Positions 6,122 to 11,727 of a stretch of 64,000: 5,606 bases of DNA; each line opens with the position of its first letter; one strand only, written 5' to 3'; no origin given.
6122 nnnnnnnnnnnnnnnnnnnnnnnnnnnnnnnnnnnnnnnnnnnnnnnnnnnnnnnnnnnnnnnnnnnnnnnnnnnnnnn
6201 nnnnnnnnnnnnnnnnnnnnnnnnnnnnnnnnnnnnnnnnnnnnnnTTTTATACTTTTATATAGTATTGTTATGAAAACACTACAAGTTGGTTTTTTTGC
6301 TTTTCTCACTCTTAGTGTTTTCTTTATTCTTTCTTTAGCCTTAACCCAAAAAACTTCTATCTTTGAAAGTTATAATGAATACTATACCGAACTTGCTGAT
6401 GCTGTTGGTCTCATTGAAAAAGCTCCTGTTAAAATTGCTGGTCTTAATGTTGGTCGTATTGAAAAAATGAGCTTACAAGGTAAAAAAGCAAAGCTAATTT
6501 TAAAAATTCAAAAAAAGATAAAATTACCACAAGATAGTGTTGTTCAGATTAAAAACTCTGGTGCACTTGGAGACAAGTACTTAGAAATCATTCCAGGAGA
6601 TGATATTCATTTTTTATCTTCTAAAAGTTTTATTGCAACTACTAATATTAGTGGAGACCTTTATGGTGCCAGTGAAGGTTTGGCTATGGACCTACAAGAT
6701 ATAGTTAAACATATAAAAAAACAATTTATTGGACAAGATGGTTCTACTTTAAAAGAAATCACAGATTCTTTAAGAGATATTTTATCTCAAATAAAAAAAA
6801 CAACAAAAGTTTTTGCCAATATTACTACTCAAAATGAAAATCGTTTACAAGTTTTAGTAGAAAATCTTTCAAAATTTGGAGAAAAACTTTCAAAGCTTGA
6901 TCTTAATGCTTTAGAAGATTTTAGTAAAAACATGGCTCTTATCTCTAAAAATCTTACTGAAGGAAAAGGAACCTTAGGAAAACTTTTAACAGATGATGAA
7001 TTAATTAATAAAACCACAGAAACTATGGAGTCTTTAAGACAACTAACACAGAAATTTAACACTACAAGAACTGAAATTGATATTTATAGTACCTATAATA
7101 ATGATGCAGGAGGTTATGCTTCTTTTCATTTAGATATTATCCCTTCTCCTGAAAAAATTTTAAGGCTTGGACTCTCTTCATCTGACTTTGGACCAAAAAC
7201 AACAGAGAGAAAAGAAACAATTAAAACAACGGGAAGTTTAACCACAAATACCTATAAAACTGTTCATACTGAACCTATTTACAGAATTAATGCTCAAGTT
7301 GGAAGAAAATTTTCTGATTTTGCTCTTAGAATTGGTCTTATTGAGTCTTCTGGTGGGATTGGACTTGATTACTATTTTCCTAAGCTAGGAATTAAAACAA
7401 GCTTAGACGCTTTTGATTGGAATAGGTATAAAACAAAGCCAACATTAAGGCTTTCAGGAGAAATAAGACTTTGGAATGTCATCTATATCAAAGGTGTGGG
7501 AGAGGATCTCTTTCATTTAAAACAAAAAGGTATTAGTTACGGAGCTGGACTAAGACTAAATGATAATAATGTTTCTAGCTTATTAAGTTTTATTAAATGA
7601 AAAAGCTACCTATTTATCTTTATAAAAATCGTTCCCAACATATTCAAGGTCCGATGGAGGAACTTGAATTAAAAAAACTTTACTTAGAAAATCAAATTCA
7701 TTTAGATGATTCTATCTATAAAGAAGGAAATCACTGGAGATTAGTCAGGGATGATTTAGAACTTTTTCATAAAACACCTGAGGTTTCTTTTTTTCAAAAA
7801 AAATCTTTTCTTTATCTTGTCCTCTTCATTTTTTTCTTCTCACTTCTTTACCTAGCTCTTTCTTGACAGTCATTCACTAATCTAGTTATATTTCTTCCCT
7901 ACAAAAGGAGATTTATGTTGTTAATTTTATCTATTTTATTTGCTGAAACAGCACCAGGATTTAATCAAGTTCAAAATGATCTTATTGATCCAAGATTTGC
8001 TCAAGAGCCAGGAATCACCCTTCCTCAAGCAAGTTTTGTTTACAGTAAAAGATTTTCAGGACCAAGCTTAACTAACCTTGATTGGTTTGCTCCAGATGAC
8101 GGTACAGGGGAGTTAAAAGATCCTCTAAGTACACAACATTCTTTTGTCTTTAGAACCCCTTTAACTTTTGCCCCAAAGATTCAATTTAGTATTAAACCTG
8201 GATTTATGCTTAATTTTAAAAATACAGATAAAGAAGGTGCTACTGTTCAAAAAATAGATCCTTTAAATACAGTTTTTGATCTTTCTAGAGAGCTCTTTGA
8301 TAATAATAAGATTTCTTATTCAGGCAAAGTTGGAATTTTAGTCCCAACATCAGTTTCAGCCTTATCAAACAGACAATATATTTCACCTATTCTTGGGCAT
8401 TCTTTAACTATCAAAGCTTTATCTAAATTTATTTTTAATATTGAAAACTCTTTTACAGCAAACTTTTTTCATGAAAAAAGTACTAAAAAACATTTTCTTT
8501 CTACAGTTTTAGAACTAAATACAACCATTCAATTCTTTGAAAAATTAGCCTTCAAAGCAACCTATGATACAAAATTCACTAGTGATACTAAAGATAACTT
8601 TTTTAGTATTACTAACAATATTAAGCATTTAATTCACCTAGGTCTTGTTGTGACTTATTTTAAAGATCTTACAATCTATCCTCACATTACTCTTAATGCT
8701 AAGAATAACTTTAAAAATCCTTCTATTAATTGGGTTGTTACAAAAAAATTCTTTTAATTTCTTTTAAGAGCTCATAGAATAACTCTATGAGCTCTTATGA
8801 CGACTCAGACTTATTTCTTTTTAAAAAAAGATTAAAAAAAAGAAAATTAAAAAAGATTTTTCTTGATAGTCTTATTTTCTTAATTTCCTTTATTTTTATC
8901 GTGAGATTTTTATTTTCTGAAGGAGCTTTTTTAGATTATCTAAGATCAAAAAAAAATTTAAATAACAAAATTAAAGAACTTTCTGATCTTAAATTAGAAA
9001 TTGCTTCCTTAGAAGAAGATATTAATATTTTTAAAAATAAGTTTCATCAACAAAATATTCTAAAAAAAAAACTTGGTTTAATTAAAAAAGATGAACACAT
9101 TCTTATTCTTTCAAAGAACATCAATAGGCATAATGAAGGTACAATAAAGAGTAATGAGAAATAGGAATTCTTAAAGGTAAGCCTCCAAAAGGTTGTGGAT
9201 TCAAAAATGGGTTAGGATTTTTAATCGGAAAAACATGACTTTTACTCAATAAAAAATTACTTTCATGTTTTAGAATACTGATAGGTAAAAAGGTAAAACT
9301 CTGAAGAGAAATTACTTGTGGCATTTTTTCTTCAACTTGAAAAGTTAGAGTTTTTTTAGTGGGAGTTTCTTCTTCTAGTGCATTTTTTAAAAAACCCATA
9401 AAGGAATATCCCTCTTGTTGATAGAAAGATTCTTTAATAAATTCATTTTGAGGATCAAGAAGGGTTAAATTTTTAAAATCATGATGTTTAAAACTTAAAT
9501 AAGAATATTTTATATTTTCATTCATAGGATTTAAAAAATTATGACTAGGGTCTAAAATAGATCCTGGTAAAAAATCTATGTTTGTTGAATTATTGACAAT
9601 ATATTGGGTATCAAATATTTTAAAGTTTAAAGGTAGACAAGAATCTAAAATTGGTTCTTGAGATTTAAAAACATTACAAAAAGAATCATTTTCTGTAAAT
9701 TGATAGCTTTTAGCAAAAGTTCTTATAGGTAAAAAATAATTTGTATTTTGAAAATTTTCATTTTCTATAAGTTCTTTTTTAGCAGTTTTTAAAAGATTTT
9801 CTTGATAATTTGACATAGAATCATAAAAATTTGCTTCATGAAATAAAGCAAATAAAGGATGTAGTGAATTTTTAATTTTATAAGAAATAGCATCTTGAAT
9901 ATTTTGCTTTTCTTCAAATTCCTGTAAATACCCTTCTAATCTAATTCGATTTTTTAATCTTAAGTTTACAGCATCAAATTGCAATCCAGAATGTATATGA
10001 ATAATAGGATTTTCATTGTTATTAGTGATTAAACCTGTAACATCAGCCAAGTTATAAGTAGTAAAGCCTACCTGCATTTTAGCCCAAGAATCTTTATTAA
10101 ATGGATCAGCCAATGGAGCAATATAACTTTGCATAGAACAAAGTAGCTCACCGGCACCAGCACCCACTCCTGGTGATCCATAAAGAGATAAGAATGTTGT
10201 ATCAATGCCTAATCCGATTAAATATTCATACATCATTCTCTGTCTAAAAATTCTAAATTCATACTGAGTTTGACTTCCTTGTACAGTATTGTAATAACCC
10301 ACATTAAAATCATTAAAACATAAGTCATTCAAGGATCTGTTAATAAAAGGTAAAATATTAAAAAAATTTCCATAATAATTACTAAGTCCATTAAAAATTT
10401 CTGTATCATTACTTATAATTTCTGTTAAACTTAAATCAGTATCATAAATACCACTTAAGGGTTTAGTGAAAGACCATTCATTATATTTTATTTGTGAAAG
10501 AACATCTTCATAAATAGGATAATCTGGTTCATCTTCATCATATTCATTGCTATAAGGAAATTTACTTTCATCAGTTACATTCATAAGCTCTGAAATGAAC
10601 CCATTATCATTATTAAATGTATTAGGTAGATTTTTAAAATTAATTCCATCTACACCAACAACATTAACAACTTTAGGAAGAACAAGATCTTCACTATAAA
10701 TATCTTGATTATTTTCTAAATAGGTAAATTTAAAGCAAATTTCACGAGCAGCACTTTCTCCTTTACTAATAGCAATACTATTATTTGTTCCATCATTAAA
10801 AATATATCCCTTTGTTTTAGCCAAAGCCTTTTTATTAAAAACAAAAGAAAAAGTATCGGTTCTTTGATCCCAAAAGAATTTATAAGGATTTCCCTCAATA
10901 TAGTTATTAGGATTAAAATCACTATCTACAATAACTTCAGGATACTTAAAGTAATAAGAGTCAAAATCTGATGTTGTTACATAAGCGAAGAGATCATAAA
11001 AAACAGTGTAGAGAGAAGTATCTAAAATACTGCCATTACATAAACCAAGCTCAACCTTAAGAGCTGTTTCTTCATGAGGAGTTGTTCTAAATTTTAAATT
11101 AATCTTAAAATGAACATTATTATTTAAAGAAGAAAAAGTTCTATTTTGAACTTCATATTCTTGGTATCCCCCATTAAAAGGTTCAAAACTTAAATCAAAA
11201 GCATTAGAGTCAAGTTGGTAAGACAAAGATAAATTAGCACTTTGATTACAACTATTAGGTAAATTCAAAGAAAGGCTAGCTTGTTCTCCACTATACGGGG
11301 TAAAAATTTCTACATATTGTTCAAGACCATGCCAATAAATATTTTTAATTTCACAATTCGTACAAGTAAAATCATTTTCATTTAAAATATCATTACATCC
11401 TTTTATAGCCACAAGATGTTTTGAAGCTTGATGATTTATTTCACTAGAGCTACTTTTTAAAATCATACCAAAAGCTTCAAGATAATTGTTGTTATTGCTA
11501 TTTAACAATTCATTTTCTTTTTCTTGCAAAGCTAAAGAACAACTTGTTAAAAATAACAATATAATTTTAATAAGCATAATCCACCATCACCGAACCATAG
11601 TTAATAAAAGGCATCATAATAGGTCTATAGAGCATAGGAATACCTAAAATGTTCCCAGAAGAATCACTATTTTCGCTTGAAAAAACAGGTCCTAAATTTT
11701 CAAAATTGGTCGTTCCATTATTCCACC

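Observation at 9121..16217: Operon of three large paralogous Cys-rich lipoproteins with no recognisable family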

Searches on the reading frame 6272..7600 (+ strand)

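Call 16: search_protein_families(library=pfam, proteins=[window:6272-7600:+], max_evalue=0.001)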
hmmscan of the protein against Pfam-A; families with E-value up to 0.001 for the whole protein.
window:6272-7600:+ (442 aa): 1 family
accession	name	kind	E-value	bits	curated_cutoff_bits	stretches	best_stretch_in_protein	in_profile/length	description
PF02470.25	MlaD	-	2.4e-18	66.6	25.1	1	34-109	2-81/81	MlaD protein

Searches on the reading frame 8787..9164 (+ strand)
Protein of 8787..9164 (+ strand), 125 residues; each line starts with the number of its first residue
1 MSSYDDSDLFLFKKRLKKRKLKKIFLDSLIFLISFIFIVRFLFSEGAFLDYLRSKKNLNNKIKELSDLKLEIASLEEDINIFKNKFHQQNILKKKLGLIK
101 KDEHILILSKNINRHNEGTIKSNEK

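Call 16: search_protein_families(library=pfam, proteins=[window:8787-9164:+], max_evalue=0.001)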
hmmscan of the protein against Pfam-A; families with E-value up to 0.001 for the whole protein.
window:8787-9164:+ (125 aa): 1 family
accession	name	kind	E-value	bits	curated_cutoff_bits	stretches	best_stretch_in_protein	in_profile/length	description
PF04977.20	DivIC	-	2e-06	28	28.9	1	35-109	3-78/80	Septum formation initiator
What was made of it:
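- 8787..9164 (+): Left flank: an ftsB/DivIC-like gene. Homology to the relatives ends at residue 108-112, and the tail that follows overlaps gene C. Pfam DivIC (call 16).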

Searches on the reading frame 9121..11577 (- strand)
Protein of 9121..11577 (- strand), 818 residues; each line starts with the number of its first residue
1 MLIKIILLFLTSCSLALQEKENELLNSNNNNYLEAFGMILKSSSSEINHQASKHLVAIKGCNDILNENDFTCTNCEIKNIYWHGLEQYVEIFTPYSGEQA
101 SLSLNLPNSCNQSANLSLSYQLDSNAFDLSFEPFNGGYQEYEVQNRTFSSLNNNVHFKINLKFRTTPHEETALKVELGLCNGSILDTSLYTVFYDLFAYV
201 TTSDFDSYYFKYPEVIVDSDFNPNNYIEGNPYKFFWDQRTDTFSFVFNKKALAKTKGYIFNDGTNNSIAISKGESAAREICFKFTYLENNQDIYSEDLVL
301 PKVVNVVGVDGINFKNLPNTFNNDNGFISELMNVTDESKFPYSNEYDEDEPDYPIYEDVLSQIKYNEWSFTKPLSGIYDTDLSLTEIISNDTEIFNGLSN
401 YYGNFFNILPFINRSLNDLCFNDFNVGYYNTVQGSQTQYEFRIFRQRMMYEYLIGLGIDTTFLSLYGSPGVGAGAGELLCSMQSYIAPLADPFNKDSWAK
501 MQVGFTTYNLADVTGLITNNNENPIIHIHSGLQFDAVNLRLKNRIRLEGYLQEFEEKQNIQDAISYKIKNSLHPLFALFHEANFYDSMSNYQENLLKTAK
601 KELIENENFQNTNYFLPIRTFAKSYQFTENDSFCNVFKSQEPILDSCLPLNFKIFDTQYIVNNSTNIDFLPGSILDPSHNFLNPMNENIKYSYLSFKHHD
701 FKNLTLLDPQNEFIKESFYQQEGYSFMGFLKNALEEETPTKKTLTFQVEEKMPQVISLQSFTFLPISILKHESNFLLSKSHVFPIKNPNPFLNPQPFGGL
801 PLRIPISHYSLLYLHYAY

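Call 4: search_protein_families(library=pfam, proteins=[window:9121-11577:-], max_evalue=1)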
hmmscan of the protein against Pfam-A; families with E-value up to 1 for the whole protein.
window:9121-11577:- (818 aa): 1 family
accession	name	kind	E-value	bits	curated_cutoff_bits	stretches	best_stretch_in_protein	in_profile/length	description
PF18564.7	Glyco_hydro_5_C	-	0.77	10.7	22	0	226-255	6-35/87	Glycoside hydrolase family 5 C-terminal domain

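Call 5: search_protein_families(library=ncbifam, proteins=[window:9121-11577:-], max_evalue=1)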
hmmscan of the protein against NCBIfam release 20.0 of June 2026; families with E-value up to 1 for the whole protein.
window:9121-11577:- (818 aa): 0 families

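Call 37: search_protein_families(library=phrogs, proteins=[window:9121-11577:-], max_evalue=0.1)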
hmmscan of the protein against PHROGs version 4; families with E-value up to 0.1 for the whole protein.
window:9121-11577:- (818 aa): 0 families

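Call 38: search_protein_families(library=padloc, proteins=[window:9121-11577:-], max_evalue=0.1)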
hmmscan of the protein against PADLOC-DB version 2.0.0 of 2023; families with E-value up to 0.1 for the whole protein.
window:9121-11577:- (818 aa): 0 families
